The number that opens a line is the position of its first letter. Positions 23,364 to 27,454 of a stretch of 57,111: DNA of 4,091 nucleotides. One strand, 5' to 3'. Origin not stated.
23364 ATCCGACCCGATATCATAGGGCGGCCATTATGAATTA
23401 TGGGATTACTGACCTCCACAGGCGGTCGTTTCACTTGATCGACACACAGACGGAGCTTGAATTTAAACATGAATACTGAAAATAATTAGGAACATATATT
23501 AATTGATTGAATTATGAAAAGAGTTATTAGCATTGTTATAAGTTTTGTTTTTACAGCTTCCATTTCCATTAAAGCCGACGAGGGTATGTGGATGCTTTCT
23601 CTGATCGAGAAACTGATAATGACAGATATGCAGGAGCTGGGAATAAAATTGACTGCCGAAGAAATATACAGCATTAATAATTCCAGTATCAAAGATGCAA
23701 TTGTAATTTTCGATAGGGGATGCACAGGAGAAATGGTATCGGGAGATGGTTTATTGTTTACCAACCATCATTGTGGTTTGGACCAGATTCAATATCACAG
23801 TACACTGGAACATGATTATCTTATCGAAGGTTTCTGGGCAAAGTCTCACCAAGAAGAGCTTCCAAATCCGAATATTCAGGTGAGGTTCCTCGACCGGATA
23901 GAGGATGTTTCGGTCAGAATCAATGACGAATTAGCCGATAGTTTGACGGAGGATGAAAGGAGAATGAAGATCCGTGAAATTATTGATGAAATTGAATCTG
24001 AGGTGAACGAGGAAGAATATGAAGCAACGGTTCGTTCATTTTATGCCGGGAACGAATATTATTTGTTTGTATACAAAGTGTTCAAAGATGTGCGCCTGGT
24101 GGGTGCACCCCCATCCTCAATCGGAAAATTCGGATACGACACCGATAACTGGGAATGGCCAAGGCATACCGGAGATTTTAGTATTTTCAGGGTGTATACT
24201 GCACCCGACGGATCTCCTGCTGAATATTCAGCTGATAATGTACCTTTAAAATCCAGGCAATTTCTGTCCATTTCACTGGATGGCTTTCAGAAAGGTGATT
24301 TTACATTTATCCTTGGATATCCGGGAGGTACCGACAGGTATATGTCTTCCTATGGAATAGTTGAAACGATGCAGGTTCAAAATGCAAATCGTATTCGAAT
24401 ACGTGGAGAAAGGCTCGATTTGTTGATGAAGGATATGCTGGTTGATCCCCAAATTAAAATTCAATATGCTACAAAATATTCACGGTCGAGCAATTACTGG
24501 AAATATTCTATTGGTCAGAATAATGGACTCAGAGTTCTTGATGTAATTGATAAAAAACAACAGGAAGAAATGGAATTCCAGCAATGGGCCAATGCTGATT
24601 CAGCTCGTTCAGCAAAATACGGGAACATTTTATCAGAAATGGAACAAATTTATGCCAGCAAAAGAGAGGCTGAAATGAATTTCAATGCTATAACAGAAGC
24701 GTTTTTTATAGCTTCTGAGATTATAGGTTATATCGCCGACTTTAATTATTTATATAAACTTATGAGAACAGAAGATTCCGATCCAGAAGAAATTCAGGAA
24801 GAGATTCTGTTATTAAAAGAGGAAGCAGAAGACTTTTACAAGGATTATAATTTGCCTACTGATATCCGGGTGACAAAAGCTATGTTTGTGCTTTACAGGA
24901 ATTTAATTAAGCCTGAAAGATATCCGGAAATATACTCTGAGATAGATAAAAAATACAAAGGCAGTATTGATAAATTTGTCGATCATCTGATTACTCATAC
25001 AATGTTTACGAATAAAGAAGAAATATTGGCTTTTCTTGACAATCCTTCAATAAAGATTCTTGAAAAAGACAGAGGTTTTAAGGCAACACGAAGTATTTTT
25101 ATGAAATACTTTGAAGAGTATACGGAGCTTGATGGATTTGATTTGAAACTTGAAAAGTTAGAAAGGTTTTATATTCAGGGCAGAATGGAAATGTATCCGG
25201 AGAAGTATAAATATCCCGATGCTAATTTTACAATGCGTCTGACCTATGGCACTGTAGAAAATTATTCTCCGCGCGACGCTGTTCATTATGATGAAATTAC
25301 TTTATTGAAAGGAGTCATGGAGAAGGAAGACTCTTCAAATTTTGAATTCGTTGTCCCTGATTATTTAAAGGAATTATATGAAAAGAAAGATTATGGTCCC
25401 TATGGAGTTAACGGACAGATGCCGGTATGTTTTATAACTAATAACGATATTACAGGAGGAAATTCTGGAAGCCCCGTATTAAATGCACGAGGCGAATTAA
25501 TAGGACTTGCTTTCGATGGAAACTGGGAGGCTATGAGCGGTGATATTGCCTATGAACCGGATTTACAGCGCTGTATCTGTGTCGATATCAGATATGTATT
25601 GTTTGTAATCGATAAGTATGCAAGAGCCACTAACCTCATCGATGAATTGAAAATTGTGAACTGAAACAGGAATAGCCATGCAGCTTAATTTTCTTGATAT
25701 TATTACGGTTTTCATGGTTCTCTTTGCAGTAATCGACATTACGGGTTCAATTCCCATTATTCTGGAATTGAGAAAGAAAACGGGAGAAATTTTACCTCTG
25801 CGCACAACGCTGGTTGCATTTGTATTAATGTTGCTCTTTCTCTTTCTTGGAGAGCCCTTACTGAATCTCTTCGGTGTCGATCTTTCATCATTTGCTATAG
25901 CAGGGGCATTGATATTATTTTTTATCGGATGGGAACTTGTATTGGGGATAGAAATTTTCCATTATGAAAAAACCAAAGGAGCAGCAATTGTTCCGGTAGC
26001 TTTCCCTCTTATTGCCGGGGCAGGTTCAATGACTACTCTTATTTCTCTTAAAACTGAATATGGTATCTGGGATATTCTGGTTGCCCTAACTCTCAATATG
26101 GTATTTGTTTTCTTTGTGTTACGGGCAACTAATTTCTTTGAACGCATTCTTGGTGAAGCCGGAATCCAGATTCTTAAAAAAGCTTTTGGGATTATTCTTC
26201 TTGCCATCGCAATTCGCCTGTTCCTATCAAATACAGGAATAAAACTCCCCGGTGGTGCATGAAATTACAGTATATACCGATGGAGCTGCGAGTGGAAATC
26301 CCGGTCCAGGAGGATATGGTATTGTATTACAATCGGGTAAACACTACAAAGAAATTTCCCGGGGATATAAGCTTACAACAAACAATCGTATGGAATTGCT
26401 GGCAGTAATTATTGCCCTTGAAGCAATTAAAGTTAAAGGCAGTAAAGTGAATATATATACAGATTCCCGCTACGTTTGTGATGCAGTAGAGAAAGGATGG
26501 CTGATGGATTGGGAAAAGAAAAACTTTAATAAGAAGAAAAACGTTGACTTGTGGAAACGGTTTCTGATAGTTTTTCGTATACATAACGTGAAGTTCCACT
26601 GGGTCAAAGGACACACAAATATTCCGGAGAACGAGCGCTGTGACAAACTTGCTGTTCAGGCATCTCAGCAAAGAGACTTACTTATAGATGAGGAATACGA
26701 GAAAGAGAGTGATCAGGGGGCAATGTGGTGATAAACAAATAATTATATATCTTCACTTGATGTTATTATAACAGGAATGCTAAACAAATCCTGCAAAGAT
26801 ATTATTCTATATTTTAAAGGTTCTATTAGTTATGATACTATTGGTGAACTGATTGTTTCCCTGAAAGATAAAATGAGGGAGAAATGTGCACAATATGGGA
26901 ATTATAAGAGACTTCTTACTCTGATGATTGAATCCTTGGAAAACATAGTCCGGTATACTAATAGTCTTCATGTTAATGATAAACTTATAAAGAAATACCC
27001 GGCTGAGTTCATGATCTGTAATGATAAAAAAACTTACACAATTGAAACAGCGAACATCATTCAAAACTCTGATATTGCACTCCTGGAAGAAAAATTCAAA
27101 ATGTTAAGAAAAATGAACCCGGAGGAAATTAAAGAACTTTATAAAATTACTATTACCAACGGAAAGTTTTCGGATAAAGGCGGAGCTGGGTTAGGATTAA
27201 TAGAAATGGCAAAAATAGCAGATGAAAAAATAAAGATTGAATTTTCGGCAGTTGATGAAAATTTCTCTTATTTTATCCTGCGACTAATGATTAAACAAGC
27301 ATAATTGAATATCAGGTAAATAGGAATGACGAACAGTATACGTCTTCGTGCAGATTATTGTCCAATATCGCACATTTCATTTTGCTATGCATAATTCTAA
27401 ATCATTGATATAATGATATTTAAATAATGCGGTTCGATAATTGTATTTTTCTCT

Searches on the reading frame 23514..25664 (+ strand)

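Call 49: search_protein_families(library=pfam, proteins=[window:23514-25664:+], max_evalue=0.0001)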
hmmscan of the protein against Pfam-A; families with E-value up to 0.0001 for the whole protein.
window:23514-25664:+ (716 aa): 2 families
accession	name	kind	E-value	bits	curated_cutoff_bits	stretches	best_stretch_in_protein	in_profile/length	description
PF10459.15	Peptidase_S46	-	1.5e-246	820.9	22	1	21-714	1-698/698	Peptidase S46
PF13365.12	Trypsin_2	-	4.7e-08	34.3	27.6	0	641-665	120-144/144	Trypsin-like peptidase domain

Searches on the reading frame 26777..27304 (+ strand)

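Call 49: search_protein_families(library=pfam, proteins=[window:26777-27304:+], max_evalue=0.0001)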
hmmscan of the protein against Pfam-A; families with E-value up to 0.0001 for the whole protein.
window:26777-27304:+ (175 aa): 1 family
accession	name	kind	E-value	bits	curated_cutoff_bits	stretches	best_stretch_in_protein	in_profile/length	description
PF19788.4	DUF6272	-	1.2e-28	99.9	26.6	1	37-166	6-134/134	Family of unknown function (DUF6272)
